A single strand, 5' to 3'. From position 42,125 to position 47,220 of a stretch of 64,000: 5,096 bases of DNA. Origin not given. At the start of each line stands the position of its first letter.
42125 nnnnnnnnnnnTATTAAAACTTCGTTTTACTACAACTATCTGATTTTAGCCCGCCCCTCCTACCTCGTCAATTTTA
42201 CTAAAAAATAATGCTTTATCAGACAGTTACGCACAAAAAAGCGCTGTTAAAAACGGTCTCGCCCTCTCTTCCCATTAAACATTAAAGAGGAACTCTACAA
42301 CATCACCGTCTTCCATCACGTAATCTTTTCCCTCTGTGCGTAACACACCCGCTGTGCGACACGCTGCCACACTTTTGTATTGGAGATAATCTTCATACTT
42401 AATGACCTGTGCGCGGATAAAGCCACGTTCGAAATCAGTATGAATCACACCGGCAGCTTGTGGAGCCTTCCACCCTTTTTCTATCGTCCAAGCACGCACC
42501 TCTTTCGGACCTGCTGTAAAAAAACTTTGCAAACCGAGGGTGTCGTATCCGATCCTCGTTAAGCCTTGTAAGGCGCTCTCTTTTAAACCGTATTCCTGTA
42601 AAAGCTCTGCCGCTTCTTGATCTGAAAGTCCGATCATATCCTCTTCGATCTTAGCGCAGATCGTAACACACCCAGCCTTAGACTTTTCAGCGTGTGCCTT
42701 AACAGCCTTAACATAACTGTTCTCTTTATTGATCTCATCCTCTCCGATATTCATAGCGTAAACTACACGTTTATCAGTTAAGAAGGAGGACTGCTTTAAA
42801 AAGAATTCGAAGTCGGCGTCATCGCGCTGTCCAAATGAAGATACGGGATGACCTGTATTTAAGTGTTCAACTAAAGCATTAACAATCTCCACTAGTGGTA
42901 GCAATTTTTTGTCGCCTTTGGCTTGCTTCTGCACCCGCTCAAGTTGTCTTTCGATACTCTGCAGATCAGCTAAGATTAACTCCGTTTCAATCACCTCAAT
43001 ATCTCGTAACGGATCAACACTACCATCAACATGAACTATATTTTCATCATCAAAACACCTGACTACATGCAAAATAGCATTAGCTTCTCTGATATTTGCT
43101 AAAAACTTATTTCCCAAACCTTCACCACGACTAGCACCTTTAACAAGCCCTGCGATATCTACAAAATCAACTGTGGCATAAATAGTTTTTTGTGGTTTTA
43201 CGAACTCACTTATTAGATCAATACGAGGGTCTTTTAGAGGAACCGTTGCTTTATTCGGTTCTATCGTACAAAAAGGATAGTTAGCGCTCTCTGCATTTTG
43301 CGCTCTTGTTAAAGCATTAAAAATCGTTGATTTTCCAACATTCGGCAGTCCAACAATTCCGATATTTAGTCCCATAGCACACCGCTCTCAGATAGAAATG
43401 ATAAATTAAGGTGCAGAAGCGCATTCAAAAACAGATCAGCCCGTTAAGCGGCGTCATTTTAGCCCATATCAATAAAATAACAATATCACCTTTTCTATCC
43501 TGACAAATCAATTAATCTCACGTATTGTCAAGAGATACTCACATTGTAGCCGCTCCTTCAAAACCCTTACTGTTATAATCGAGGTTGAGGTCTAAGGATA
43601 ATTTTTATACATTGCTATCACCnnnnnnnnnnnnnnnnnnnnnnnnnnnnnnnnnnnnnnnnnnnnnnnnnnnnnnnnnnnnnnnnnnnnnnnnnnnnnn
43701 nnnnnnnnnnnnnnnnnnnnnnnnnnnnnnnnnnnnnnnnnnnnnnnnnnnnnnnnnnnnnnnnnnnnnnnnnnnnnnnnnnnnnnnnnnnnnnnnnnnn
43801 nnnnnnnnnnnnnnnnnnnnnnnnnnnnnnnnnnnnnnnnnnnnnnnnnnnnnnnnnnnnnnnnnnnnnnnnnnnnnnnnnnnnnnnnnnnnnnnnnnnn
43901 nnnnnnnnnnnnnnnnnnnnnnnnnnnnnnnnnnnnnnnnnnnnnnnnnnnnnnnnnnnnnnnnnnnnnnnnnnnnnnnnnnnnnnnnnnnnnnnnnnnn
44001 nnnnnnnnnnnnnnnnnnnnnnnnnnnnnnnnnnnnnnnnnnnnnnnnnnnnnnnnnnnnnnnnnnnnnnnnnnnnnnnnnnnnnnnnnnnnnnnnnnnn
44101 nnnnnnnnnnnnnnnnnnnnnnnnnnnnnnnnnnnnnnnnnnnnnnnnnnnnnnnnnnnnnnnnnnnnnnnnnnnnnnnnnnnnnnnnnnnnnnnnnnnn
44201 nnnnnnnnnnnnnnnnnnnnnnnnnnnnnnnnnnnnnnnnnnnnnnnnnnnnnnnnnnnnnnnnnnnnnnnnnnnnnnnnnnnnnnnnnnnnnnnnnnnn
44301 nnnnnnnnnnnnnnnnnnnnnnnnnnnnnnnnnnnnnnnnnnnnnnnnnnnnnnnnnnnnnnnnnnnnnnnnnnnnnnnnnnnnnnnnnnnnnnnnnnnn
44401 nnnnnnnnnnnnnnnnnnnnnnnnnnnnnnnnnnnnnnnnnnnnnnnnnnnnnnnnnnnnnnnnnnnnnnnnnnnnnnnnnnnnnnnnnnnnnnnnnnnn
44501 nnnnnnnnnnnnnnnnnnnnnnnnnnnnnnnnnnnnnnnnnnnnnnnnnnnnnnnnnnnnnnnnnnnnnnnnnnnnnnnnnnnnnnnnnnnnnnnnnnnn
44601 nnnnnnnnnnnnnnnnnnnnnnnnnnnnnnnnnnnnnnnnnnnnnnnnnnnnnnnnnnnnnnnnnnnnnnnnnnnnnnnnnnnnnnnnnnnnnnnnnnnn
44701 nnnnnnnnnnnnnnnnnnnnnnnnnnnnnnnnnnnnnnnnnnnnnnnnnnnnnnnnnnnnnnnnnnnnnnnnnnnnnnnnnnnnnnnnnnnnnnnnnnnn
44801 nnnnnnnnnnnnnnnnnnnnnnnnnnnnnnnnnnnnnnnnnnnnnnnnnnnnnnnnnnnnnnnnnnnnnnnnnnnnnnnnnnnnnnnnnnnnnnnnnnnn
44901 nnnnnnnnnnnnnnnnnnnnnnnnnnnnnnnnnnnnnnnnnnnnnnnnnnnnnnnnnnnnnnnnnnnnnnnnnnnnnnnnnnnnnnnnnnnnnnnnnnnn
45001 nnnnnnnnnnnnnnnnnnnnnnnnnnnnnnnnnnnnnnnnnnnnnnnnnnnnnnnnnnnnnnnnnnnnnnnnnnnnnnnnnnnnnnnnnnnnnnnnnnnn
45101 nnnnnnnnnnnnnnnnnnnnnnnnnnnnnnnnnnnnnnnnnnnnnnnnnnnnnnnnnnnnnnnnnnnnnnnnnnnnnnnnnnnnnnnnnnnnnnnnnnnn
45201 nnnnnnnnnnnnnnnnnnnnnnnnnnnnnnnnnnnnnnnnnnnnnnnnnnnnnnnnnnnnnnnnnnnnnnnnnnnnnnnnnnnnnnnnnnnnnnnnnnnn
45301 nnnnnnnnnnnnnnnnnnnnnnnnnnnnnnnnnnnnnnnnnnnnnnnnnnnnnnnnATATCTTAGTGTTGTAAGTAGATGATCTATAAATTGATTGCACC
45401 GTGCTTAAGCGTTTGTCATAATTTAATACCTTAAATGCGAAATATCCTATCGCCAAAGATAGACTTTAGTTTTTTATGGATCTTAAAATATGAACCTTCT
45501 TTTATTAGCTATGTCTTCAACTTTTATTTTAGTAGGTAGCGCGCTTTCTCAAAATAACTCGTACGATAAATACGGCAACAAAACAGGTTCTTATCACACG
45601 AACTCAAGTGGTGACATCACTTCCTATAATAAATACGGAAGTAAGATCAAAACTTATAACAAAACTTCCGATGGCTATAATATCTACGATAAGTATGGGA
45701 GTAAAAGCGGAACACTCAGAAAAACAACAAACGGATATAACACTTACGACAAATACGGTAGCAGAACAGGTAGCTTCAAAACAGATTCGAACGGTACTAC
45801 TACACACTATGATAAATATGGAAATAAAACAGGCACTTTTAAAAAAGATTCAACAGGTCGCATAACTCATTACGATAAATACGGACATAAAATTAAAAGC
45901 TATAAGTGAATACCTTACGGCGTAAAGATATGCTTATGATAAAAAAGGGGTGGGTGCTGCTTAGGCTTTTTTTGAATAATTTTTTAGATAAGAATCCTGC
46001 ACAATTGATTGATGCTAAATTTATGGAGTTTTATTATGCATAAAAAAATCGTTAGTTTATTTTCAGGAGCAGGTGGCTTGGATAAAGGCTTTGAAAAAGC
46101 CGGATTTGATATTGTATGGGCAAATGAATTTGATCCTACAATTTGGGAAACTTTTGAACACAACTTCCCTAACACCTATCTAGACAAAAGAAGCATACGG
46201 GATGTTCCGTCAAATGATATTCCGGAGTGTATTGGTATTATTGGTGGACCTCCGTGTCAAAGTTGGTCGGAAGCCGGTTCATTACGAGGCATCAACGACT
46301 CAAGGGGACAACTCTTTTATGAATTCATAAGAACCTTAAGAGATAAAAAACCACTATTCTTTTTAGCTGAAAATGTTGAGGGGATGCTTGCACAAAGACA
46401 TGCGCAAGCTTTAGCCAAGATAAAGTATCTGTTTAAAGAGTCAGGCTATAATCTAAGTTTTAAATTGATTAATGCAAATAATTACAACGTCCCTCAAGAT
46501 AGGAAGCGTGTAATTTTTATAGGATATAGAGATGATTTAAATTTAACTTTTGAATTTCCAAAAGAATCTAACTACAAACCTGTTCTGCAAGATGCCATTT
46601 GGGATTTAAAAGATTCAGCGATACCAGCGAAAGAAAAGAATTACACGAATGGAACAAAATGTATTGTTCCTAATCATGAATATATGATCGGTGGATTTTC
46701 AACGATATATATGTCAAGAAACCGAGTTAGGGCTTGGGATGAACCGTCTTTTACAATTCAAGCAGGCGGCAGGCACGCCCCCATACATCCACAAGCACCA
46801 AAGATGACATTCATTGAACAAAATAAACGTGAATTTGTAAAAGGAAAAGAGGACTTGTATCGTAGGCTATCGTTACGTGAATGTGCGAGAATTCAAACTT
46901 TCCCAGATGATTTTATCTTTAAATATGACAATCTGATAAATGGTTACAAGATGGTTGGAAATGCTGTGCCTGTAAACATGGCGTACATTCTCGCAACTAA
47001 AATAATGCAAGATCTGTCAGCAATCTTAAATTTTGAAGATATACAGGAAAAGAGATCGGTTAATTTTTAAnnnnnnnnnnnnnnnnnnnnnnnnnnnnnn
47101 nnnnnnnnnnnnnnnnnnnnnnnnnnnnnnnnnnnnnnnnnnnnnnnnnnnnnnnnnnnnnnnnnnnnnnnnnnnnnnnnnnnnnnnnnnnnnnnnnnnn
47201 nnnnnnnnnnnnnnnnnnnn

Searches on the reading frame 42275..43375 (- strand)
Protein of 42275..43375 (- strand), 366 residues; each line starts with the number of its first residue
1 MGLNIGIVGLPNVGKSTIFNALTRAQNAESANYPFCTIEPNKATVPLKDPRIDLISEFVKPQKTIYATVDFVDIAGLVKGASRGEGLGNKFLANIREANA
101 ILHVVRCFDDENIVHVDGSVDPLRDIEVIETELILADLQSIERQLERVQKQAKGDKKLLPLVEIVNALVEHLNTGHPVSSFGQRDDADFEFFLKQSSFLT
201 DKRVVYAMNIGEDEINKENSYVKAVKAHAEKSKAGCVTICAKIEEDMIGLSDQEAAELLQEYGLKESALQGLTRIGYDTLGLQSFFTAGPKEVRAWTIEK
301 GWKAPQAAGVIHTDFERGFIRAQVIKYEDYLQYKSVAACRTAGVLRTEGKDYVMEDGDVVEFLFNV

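Call 21: search_protein_families(library=pfam, proteins=[window:42275-43375:-], max_evalue=0.001)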
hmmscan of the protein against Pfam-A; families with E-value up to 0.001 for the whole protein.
window:42275-43375:- (366 aa): 3 families
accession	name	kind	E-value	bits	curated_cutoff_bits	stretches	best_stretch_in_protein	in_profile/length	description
PF06071.19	YchF-GTPase_C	-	1.6e-39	134.4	27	1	282-365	1-84/84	Protein of unknown function (DUF933)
PF01926.29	MMR_HSR1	-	8.8e-23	81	21.9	1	5-115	2-91/113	50S ribosome-binding GTPase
PF02421.24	FeoB_N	-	1.9e-08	34.4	27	1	4-54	2-51/156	Ferrous iron transport protein B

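Call 57: find_related_loci(query=window:42275-43375:-, collection=genome_contigs, flank=3000)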
Query window:42275-43375:- (366 aa) in genome_contigs; peptide patterns used: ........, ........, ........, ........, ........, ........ (x = any residue, [..] = any of these).
600 stretches matched a pattern (row limit reached: there are more); 599 encode a relative of the query (tblastn E <= 1e-3); the best 80 are kept; 80 distinct loci.
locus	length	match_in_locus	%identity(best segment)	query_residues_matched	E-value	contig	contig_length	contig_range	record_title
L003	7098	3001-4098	62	1-366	3e-160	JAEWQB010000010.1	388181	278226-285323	MAG: Proteobacteria bacterium isolate OH_SBrB_124 k127_1047950, whole genome shotgun sequence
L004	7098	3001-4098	63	1-366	5e-157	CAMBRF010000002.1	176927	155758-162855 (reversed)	MAG: PVC group bacterium isolate MiH-14oct19-80 genome assembly, contig: MiH-14oct19-C28, whole genome shotgun sequence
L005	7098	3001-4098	60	1-366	5e-157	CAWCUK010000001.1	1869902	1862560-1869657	MAG: uncultured Bacteroidetes bacterium isolate MFD01721.bin.1.37 genome assembly, contig: contig_11192, whole genome sh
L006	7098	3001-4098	61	1-366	1e-154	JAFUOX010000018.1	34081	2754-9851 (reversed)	MAG: Kiritimatiellae bacterium isolate RGIG4692 Roe_deer_Rectum.Co__c234686, whole genome shotgun sequence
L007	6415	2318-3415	58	1-366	5e-151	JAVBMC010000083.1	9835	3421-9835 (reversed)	MAG: Kiritimatiellia bacterium isolate EPI_MAG_00040 c_000009459750, whole genome shotgun sequence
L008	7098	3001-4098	60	1-366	1e-149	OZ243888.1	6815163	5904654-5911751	MAG: Caldilineaceae bacterium isolate a899776b-b056-4485-9c07-32f68bcef489 genome assembly, chromosome: 1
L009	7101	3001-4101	59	1-366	2e-149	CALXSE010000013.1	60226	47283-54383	MAG: uncultured Kiritimatiellaeota bacterium isolate BRZ_KF__bin114 genome assembly, contig: BRZ_KF__NODE_725_length_602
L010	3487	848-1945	59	1-366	5e-154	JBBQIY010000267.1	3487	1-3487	MAG: Kiritimatiellia bacterium isolate Co_metawrap_785 Cmw_785_k141_19525309_length_3487_cov_6.9928, whole genome shotgu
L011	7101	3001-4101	58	1-366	3e-147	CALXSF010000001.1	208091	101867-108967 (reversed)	MAG: uncultured Kiritimatiellaeota bacterium isolate BRZ_BD__bin13 genome assembly, contig: BRZ_BD__NODE_51_length_20809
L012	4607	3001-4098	57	1-366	2e-145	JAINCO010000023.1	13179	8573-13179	MAG: Campylobacterales bacterium isolate BIN3 835, whole genome shotgun sequence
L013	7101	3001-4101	57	1-366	6e-144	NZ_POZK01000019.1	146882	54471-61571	Campylobacter concisus strain AAUH-2012179281 1104683, whole genome shotgun sequence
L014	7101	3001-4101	57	1-366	1e-143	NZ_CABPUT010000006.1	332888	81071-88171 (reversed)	Campylobacter concisus isolate 2010-1718, whole genome shotgun sequence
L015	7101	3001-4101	57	1-366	7e-143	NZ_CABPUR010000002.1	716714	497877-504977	Campylobacter concisus isolate 2010-25654-F, whole genome shotgun sequence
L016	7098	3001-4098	53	1-366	3e-139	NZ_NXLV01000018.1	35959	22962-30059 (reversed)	Helicobacter brantae strain MIT 04-9366 _18_3595938.2764, whole genome shotgun sequence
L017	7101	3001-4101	53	1-366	2e-139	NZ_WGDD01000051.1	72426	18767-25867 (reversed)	MAG: Sulfurovum sp. isolate S145_27_esom k151_38594, whole genome shotgun sequence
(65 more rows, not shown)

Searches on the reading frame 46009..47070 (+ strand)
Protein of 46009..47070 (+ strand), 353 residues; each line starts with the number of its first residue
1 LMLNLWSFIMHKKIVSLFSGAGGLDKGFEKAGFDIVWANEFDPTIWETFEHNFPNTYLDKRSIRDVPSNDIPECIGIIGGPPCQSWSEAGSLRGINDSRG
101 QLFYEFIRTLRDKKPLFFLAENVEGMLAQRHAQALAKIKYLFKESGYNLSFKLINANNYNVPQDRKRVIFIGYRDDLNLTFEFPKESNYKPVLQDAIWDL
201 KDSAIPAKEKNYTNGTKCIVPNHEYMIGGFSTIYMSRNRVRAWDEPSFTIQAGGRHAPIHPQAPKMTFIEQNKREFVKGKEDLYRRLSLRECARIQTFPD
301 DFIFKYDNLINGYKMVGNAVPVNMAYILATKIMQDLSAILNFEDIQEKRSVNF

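Call 21: search_protein_families(library=pfam, proteins=[window:46009-47070:+], max_evalue=0.001)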
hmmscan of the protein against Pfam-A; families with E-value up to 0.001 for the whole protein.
window:46009-47070:+ (353 aa): 1 family
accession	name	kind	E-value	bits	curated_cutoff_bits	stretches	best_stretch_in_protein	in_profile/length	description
PF00145.23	DNA_methylase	-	8.8e-92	308.4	22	1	13-333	2-323/324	C-5 cytosine-specific DNA methylase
